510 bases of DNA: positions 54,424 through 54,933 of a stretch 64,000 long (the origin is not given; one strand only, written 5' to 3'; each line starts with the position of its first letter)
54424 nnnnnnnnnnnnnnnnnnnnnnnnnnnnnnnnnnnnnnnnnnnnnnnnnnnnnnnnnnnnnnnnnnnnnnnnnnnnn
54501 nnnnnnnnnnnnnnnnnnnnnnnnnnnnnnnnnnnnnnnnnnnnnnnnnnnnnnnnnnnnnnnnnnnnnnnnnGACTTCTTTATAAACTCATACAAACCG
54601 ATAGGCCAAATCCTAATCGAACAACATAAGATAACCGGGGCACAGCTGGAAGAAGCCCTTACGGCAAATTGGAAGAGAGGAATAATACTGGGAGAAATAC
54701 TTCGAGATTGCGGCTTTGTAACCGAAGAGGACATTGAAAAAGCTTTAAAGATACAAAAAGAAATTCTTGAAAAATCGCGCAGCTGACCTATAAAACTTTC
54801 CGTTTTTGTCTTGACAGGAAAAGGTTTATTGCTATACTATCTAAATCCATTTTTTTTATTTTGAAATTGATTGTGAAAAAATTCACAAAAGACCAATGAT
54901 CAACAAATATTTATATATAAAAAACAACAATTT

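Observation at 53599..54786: REC - degenerate GGDEF (GGDDF) - MshEN-like c-di-GMP receptor fused in one protein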

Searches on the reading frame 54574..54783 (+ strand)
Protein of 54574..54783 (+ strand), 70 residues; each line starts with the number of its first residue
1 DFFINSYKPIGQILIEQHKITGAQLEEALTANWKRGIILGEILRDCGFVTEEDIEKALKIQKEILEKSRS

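Call 10: find_homologous_proteins(query=window:54574-54783:+, max_evalue=0.001)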
Query window:54574-54783:+ (70 aa): 1 proteins with E <= 0.001 among 1 candidates.
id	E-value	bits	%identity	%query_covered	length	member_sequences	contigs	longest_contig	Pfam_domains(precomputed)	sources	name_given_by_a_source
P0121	1.3e-29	119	84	100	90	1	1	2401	-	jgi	jgi:hypothetical protein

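Call 35: search_solved_structures(query=A2, max_evalue=1, show_alignments=4)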
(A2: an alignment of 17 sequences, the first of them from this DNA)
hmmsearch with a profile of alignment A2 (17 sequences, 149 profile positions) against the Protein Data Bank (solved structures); distinct sequences matched with E-value up to 1: 19.
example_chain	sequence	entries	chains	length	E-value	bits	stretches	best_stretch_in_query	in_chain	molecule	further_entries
6f8l_G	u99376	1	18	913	2.5e-64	218.6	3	8-141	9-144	Type IV pilus assembly protein PilF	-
5zfr_A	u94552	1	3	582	6.6e-31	110.1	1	7-146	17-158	Type IV pilus biogenesis ATPase PilB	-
6olj_C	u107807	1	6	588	3.9e-30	107.6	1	6-146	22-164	Type IV pilus biogenesis ATPase PilB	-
5tsg_B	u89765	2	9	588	3.9e-30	107.6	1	6-146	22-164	Type IV pilus biogenesis ATPase PilB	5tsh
3jc8_Ba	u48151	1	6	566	6.8e-28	100.3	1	10-146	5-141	Type IV-A pilus assembly ATPase PilB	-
9g1w_A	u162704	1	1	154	1.4e-24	89.6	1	8-142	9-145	Type IV pilus assembly ATPase PilB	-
5htl_A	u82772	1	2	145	7.7e-23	83.9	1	5-116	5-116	MSHA biogenesis protein MshE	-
6ejf_G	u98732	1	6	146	2.6e-21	79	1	6-143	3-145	Type IV pilus assembly protein PilF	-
7lko_B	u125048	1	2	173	9.4e-17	64.1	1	12-146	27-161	Pilus biogenesis protein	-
7lkm_A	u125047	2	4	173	1.4e-15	60.3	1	12-146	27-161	Pilus biogenesis protein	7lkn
8pe0_A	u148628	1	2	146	1.8e-14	56.7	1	6-144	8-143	c-di-GMP binding domain of the ATPase enzyme PilF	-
8pdk_A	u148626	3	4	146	3e-14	56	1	6-144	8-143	c-di-GMP binding domain of the ATPase enzyme PilF | ATP-binding motif-containing protein pilF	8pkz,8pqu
8pfa_A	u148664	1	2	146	3.4e-14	55.9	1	7-144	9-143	c-di-GMP binding domain of the ATPase enzyme PilF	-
6ejf_J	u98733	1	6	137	6.1e-14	55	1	9-143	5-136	Type IV pilus assembly protein PilF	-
9gl5_A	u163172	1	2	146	1.1e-13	54.2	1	6-144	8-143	ATP-binding motif-containing protein pilF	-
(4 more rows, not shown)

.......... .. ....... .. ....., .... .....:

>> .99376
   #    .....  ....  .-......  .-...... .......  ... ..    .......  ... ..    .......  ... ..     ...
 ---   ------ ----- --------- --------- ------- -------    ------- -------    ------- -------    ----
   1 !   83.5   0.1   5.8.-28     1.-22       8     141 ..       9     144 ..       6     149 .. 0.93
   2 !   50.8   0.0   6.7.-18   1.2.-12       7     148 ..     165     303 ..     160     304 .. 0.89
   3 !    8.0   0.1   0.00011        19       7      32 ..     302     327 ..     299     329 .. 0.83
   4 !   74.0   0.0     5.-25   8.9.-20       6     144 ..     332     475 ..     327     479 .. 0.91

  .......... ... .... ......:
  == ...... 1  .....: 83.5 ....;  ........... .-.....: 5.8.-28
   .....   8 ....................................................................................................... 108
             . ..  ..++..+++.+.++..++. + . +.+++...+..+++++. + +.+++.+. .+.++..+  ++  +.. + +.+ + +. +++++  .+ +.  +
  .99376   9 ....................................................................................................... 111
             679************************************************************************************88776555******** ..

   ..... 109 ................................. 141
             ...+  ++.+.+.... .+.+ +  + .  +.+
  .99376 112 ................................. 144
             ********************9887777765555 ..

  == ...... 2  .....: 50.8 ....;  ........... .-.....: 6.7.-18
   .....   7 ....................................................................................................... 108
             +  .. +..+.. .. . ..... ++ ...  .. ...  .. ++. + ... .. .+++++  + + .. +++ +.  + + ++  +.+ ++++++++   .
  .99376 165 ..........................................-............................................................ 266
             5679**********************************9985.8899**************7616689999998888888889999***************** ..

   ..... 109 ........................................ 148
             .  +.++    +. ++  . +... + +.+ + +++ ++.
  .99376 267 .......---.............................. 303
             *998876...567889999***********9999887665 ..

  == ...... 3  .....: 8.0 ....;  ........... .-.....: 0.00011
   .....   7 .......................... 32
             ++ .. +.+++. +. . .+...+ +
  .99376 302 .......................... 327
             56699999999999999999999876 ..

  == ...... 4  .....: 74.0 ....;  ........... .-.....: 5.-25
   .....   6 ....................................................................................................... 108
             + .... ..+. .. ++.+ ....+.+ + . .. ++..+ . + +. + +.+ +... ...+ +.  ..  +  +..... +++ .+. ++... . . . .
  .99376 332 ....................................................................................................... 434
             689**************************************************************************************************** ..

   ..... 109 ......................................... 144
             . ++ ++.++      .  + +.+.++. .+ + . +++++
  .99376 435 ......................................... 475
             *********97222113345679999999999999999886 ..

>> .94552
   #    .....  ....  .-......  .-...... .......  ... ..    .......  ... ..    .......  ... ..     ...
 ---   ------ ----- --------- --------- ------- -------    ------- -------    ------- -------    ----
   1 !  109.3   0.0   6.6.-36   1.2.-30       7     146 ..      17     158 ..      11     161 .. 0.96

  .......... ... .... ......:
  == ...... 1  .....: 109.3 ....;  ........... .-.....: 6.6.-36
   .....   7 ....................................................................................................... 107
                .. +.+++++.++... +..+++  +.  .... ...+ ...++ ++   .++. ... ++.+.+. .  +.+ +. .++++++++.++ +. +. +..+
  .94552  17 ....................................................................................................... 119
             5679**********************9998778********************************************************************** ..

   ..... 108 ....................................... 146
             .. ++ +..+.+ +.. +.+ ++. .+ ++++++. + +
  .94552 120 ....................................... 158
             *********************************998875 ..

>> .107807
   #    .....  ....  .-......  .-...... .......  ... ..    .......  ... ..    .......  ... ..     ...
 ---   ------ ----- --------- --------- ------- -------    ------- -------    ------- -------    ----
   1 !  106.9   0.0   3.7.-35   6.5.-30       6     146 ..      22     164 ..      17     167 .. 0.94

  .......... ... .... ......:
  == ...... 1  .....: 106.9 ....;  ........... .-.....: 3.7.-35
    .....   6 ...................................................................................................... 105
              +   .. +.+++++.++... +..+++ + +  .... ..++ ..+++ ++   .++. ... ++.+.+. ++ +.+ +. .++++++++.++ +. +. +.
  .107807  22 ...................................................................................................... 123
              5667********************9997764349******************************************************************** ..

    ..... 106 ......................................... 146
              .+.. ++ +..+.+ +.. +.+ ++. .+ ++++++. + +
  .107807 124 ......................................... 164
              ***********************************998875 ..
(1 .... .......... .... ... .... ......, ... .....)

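Call 36: search_solved_structures(query=window:54574-54783:+, max_evalue=10, show_alignments=5)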
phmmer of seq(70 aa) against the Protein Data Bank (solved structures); distinct sequences matched with E-value up to 10: 24.
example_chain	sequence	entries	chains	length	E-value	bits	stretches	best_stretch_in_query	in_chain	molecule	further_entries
6f8l_G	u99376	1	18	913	1.4e-09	41.1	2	9-62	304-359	Type IV pilus assembly protein PilF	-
5htl_A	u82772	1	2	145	0.00033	24.1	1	8-58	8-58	MSHA biogenesis protein MshE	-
6ejf_J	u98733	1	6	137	0.027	18.1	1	10-63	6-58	Type IV pilus assembly protein PilF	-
8pdk_A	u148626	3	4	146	0.03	17.9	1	10-63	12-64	c-di-GMP binding domain of the ATPase enzyme PilF | ATP-binding motif-containing protein pilF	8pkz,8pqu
9gl5_A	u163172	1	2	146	0.031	17.9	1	10-63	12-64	ATP-binding motif-containing protein pilF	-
4yxx_A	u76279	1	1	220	0.033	17.8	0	23-63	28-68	dTor_6x35L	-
8pfa_A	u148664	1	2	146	0.034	17.8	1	10-63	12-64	c-di-GMP binding domain of the ATPase enzyme PilF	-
8pe0_A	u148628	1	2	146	0.036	17.7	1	10-63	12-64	c-di-GMP binding domain of the ATPase enzyme PilF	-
9glg_A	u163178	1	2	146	0.064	16.9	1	10-62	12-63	ATP-binding motif-containing protein pilF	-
5lda_B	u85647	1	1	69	0.19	15.4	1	19-57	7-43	SAMP2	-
1rws_A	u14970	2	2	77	0.19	15.4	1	18-57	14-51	hypothetical protein PF1061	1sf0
9g1w_A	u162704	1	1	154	0.26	15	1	8-57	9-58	Type IV pilus assembly ATPase PilB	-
5cwg_A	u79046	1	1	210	0.31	14.7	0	12-68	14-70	Designed helical repeat protein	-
9h10_A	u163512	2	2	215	0.36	14.5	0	20-62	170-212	[(sulfaNHC)Au].TRP_18 | Tandem-repeat protein (TRP)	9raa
8s6p_A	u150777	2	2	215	0.43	14.3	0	20-62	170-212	TRP_18 F116W (R0) | TRP_18 F116W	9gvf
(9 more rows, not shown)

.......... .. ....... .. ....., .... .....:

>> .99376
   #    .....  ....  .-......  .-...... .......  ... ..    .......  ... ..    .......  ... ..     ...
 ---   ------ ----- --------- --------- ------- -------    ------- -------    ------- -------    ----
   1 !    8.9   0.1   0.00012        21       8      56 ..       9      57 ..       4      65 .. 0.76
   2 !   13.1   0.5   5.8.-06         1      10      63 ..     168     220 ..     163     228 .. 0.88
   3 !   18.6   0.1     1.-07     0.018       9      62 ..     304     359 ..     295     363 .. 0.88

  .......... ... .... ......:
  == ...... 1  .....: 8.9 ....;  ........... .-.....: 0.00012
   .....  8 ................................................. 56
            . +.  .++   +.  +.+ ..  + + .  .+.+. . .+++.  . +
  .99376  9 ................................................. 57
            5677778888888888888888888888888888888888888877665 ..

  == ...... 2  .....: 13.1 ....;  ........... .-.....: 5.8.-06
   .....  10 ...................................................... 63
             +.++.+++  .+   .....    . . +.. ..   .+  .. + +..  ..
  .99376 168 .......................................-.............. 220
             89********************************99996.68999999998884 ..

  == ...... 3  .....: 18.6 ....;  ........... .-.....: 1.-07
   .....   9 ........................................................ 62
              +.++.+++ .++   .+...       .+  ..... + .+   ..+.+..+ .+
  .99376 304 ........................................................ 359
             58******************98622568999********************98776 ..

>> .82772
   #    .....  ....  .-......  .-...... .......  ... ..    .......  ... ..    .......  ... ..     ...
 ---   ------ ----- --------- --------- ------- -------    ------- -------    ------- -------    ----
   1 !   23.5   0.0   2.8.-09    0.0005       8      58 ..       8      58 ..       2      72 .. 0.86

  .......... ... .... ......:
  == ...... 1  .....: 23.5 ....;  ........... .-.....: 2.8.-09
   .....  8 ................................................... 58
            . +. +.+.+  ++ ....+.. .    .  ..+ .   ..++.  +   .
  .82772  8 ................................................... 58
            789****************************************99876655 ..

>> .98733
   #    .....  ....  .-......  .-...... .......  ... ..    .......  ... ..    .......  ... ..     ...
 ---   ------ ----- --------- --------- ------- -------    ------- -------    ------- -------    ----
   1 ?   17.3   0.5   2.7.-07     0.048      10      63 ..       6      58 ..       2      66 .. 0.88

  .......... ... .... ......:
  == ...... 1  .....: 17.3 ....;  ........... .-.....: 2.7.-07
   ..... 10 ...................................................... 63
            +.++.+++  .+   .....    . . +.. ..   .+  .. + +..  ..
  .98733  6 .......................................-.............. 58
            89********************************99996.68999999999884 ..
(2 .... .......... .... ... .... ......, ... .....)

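Call 63: predict_structure(alignment_id=A4)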
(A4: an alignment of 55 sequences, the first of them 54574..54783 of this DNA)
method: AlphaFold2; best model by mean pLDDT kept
length: 70 residues; sequences in the alignment: 55
mean_pLDDT: 89.1   pTM: 0.74
mean pLDDT of the five models: 89.1, 88.0, 81.5, 78.3, 75.3
residues with pLDDT >= 90: 51; 70-90: 13; 50-70: 4; < 50: 2
segments of 3 or more residues with pLDDT < 50: none
pLDDT, mean of each block of 10 residues (from residue 1): 68 95 96 90 95 96 84
secondary structure, 60 per line:
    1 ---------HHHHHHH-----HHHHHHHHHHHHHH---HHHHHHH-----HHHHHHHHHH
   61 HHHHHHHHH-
elements in order: H10-16 H22-35 H39-45 H51-69

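Call 69: fold_search(model_id=the predicted structure, library=pdb)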
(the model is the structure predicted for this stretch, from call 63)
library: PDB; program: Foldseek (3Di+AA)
matches with E <= 10: 50; with E <= 0.001: 0
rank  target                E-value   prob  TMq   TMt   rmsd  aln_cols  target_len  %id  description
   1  5htl_B                1.1e-02  1.00  0.77  0.39   0.7        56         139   36  Structure of MshE with cdg (released 2016-10-05)
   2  8pfa_A                2.4e-02  1.00  0.74  0.38   0.8        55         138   38  X-ray structure of the Thermus thermophilus K167R mutant of the PilF-GSPIIB domain in the c-di-GMP bound state (released 2024-06-26)
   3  9gl5_A                2.9e-02  1.00  0.74  0.39   0.8        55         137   38  X-ray structure of the Thermus thermophilus Q190E mutant of the PilF-GSPIIB domain in the c-di-GMP bound state (released 2025-06-25)
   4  8pe0_A                4.2e-02  1.00  0.74  0.37   0.8        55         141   38  X-ray structure of the Thermus thermophilus K167L mutant of the PilF-GSPIIB domain in the c-di-GMP bound state (released 2024-06-26)
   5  9glg_A                4.5e-02  1.00  0.74  0.38   0.8        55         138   36  X-ray structure of the Thermus thermophilus Q218E mutant of the PilF-GSPIIB domain in the c-di-GMP bound state (released 2025-06-25)
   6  8pdk_A                4.7e-02  1.00  0.74  0.38   0.8        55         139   38  X-ray structure of the Thermus thermophilus PilF-GSPIIB domain in the c-di-GMP bound state (released 2024-06-26)
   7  5htl_A                4.7e-02  1.00  0.76  0.39   1.0        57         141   35  Structure of MshE with cdg (released 2016-10-05)
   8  8pfa_B                1.1e-01  1.00  0.74  0.38   0.9        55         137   38  X-ray structure of the Thermus thermophilus K167R mutant of the PilF-GSPIIB domain in the c-di-GMP bound state (released 2024-06-26)
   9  8pkz_MODEL_1_A        1.1e-01  1.00  0.72  0.36   1.9        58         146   38  NMR solution structure of PilF-GSPIIB in the c-di-GMP bound state (released 2024-07-10)
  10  8pdk_B                1.9e-01  1.00  0.74  0.39   0.8        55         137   38  X-ray structure of the Thermus thermophilus PilF-GSPIIB domain in the c-di-GMP bound state (released 2024-06-26)
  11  9glg_B                1.9e-01  1.00  0.73  0.38   1.0        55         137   36  X-ray structure of the Thermus thermophilus Q218E mutant of the PilF-GSPIIB domain in the c-di-GMP bound state (released 2025-06-25)
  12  6ejf_G                4.2e-01  0.99  0.68  0.35   2.3        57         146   30  Thermus thermophilus PilF ATPase (apoprotein form) (released 2018-08-01)
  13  7lkn_A                7.4e-01  0.97  0.67  0.34   2.2        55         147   14  The PilB(N-terminal_P70S mutant)-PilZ complex (SeMet) (released 2021-08-11)
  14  7lkm_B                7.9e-01  0.97  0.67  0.34   1.7        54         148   15  The PilB(N-terminal_P70S mutant)-PilZ complex of the Type IV pilus from Xanthomonas citri (released 2021-08-11)
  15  7lko_A                1.0e+00  0.96  0.68  0.34   2.2        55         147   14  The PilB(N-terminal)-PilZ complex of the Type IV pilus from Xanthomonas citri (2.9 A) (released 2021-08-11)
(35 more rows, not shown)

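Call 79: find_homologous_proteins(query=A2, max_evalue=0.00001)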
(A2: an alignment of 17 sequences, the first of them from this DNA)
Query A2 (17 sequences) (70 aa, profile of the alignment): 51 proteins with E <= 0.00001 among 4257 candidates.
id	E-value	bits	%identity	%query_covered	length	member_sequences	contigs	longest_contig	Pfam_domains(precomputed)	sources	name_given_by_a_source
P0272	9.4e-49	183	33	73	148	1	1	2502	PF05157.21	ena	-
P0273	5.4e-48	180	35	84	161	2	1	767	PF05157.21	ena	-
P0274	3.7e-47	178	36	76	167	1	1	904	PF05157.21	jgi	jgi:type IV pilus assembly protein PilB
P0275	2.3e-46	175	34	74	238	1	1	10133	PF05157.21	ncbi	-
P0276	7.4e-45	170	39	76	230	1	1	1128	PF05157.21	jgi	-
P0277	8.8e-45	170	30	71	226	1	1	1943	PF05157.21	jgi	jgi:hypothetical protein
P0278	1.2e-43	166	34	71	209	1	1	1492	PF05157.21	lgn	-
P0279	1.5e-42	163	43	57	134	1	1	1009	PF05157.21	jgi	-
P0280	2.2e-42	162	36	56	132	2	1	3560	PF05157.21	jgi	-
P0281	4.1e-41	158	35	73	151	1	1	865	PF05157.21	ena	-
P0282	2.9e-40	155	-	-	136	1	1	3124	PF05157.21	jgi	-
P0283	1.8e-28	117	-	-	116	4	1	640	PF05157.21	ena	-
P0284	3.6e-27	113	33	74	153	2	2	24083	PF05157.21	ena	-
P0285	1.7e-24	104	44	81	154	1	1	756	PF05157.21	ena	-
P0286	6.6e-22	96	-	-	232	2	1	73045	PF05157.21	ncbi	ncbi:MAG: hypothetical protein OHK006_11300 [Thermodesulfovibrionales bacterium]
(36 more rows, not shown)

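Call 86: search_protein_families(library=ncbifam, proteins=[window:54574-54783:+], max_evalue=0.01)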
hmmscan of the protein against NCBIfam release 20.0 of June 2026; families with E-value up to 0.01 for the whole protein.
seq(70 aa): 5 families
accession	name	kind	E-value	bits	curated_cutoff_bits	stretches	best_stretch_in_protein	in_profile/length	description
NF053729.1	c-di-GMP_motif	domain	9.7e-15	54.1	38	1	9-61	1-53/53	cyclic di-GMP-binding domain-containing protein, MshE-related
NF008411.1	PRK11234.1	equivalog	3.8e-06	25.6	1170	1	8-64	482-537/723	cyclic di-3',5'-guanylate-activated glycosyltransferase NfrB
NF012033.0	PRK15489.1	equivalog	5.7e-06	24.8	537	1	7-64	490-547/703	glycosyl transferase family protein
TIGR03029.1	EpsG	equivalog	6.2e-05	22.3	313.8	1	9-63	4-58/274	chain length determinant protein tyrosine kinase EpsG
NF006231.0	PRK08364.1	equivalog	0.00056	20.2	80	1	18-56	7-43/70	sulfur carrier protein ThiS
